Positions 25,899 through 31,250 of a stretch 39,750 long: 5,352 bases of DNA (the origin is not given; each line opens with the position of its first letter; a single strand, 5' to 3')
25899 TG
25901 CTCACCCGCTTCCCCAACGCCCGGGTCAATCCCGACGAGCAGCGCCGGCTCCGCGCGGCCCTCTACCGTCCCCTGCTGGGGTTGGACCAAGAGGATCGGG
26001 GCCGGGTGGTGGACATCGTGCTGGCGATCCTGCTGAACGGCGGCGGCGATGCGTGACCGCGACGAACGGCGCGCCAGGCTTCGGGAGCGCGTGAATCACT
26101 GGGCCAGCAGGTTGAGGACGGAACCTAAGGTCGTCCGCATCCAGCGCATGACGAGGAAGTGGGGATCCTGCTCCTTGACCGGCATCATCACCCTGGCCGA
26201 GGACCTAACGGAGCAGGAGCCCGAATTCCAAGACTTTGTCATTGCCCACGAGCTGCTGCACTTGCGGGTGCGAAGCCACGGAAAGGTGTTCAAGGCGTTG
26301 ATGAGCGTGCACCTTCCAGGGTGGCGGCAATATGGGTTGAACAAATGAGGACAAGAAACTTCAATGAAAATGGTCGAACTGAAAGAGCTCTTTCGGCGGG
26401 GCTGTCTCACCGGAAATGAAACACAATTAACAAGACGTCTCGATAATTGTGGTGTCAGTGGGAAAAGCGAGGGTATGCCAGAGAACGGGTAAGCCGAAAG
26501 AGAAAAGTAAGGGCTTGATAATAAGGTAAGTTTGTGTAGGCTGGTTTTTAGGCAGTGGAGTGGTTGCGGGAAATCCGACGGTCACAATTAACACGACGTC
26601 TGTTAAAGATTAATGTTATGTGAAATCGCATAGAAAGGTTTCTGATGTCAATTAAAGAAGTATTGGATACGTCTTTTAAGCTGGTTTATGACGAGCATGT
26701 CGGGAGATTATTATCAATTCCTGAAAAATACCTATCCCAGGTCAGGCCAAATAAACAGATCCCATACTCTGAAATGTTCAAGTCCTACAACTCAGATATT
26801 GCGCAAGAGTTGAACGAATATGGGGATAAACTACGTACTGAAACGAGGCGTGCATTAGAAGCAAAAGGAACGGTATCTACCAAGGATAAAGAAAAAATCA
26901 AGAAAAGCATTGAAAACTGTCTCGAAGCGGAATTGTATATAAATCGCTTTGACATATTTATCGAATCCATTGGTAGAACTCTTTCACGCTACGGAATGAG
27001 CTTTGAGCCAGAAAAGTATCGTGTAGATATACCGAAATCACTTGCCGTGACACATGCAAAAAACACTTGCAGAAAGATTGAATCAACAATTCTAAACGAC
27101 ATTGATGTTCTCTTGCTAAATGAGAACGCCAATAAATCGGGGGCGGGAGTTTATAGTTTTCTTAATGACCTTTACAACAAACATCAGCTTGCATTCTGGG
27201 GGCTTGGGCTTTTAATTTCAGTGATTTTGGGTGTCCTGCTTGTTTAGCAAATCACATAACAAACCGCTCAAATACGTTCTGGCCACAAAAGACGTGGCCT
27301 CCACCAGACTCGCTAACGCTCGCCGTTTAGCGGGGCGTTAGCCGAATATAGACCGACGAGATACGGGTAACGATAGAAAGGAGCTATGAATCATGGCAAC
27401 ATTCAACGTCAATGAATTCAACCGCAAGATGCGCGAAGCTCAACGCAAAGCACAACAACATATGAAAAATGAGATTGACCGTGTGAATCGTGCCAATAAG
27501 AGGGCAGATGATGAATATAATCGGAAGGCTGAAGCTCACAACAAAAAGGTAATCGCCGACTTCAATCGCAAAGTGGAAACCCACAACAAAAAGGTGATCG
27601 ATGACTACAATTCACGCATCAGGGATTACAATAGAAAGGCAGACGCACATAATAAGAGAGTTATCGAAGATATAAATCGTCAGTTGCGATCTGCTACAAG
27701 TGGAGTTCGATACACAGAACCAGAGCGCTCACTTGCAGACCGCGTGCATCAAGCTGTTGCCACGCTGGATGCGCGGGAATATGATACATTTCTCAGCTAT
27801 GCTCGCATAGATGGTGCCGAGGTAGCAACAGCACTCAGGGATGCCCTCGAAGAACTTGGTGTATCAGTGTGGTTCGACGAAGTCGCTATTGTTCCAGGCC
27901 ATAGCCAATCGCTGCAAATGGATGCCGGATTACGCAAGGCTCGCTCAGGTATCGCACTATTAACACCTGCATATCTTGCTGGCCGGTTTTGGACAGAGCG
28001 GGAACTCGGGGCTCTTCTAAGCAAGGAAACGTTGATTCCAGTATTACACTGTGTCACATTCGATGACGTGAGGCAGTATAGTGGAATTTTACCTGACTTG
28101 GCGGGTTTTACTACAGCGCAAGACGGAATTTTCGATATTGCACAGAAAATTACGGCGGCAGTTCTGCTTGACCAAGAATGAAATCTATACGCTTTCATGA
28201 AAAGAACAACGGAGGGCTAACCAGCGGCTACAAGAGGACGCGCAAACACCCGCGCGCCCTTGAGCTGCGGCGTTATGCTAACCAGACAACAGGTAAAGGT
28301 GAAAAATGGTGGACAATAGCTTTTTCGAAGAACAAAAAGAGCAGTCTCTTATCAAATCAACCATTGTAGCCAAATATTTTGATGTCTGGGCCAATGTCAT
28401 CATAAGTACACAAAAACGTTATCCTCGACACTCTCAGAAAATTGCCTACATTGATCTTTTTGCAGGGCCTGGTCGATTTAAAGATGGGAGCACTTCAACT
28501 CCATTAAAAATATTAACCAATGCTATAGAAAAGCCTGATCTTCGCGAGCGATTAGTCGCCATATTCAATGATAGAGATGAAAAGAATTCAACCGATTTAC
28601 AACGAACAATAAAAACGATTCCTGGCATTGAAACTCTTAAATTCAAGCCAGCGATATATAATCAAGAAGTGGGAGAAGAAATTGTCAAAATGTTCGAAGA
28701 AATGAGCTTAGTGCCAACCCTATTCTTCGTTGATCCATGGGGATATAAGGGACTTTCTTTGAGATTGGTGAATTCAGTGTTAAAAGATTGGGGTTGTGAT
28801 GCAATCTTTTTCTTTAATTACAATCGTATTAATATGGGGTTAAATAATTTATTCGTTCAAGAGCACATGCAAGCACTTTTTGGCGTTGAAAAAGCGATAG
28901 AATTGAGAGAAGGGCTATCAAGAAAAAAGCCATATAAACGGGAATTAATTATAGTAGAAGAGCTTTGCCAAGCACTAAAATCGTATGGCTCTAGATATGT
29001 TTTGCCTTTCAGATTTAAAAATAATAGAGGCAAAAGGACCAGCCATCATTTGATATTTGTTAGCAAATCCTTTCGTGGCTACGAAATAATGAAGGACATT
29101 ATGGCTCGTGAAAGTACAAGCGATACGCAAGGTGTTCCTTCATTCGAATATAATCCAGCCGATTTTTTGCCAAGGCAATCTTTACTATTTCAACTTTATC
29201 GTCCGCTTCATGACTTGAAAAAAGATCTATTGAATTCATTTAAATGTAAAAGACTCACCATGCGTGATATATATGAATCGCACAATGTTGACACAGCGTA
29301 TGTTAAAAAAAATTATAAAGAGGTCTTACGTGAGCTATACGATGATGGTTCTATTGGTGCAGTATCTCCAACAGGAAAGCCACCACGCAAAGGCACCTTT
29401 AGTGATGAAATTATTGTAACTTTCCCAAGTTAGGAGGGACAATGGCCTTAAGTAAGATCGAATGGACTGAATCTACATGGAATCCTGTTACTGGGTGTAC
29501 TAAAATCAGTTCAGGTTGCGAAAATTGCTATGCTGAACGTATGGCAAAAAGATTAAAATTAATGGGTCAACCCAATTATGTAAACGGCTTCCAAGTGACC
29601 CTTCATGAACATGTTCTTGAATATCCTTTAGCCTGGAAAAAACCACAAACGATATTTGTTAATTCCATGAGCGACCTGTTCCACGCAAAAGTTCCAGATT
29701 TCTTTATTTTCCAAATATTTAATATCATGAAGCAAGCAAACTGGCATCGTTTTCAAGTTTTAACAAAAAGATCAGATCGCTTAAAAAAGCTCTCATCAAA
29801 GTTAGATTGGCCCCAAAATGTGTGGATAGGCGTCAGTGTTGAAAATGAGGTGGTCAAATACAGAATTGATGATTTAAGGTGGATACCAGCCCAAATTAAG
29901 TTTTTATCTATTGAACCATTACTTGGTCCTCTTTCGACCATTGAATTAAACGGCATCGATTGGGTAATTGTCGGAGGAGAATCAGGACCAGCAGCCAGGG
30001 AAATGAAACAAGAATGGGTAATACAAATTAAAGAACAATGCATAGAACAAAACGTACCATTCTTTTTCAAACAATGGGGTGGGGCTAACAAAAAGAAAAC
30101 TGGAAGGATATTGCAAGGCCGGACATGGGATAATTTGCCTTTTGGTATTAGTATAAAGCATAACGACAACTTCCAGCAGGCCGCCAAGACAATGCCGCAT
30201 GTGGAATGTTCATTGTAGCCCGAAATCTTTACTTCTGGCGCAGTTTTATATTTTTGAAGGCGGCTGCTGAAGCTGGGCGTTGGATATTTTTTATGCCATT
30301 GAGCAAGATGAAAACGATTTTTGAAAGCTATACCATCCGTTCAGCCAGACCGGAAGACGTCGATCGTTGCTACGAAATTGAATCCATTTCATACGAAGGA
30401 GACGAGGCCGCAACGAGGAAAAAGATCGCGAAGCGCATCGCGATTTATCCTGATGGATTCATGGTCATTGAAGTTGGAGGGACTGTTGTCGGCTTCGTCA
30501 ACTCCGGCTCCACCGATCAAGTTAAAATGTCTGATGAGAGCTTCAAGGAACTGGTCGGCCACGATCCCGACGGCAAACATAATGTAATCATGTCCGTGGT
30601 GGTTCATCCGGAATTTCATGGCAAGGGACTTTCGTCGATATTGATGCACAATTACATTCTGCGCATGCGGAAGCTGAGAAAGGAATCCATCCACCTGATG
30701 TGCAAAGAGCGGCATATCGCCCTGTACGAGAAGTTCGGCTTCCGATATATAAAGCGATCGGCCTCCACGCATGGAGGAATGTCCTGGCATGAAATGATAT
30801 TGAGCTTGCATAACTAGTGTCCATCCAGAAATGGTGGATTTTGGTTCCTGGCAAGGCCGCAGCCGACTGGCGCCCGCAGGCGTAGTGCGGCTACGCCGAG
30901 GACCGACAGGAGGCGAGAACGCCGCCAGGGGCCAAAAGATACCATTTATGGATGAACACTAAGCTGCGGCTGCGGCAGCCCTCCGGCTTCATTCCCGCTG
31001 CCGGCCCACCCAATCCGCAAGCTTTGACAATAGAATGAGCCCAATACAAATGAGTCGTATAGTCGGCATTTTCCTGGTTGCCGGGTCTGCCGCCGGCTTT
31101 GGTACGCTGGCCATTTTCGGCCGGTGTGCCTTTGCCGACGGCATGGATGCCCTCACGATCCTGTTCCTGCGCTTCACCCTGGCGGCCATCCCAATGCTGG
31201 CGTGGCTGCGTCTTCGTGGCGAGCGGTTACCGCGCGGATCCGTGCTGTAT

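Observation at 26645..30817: AT-rich five-gene block beside the type I R-M operon: candidate uncharacterised defence or nucleic-acid-modification island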

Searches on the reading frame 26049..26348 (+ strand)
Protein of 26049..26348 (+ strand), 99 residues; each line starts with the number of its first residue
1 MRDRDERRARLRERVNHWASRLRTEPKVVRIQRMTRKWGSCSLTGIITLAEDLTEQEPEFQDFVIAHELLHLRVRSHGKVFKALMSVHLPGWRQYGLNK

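Call 40: search_protein_families(library=pfam, proteins=[window:26049-26348:+], max_evalue=0.01)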
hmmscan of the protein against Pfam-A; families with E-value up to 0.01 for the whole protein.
window:26049-26348:+ (99 aa): 3 families
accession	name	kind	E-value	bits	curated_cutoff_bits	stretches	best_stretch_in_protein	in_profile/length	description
PF01863.23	YgjP-like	-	2.1e-24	87.1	26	1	6-94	111-199/207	YgjP-like, metallopeptidase domain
PF10263.15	SprT-like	-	3.8e-07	30.4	25.6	1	12-86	5-93/108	SprT-like family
PF18894.6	PhageMetallopep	-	0.0026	18.3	23.7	1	13-78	29-100/134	Putative phage metallopeptidase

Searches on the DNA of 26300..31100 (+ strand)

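Call 95: search_rna_families(source=window, start=26300, end=31100, threshold=evalue, max_evalue=1)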
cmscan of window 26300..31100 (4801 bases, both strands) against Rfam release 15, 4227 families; matches with E-value up to 1: 1.
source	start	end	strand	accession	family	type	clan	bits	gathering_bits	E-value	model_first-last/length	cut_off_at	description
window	27504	27535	+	RF01134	sR30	Gene; snRNA; snoRNA; CD-box;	-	17.3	38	0.51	1-57/57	no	Small nucleolar RNA sR30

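Call 104: search_with_rna_model(model_id=R1, sources=[L008, L032], filters=off, max_evalue=10)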
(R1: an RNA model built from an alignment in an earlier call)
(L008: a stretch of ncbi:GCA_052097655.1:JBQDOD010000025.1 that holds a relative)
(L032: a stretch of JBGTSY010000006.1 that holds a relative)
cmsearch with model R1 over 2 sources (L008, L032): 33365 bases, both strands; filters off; matches with E-value up to 10: 12.
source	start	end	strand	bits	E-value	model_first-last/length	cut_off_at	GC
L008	10810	10869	+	35.5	9.4e-07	1-52/52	no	0.53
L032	6082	6143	+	29.7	2.9e-05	1-52/52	no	0.6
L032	7687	7752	+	26.8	0.00016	4-50/52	no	0.52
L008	7523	7542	+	16.3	0.08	1-52/52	no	0.4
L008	6148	6172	-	14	0.31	1-52/52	no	0.16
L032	4117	4131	-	11.4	1.4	1-52/52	no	0.33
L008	9127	9175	-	10.4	2.6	1-52/52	no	0.43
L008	11681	11700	+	10.1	3.1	1-52/52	no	0.2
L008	9157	9197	+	9.6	4.3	1-52/52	no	0.41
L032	12139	12186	+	9.3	5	1-52/52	no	0.52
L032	8243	8262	+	9.2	5.2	1-52/52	no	0.35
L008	6148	6172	+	8.3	8.8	1-52/52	no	0.16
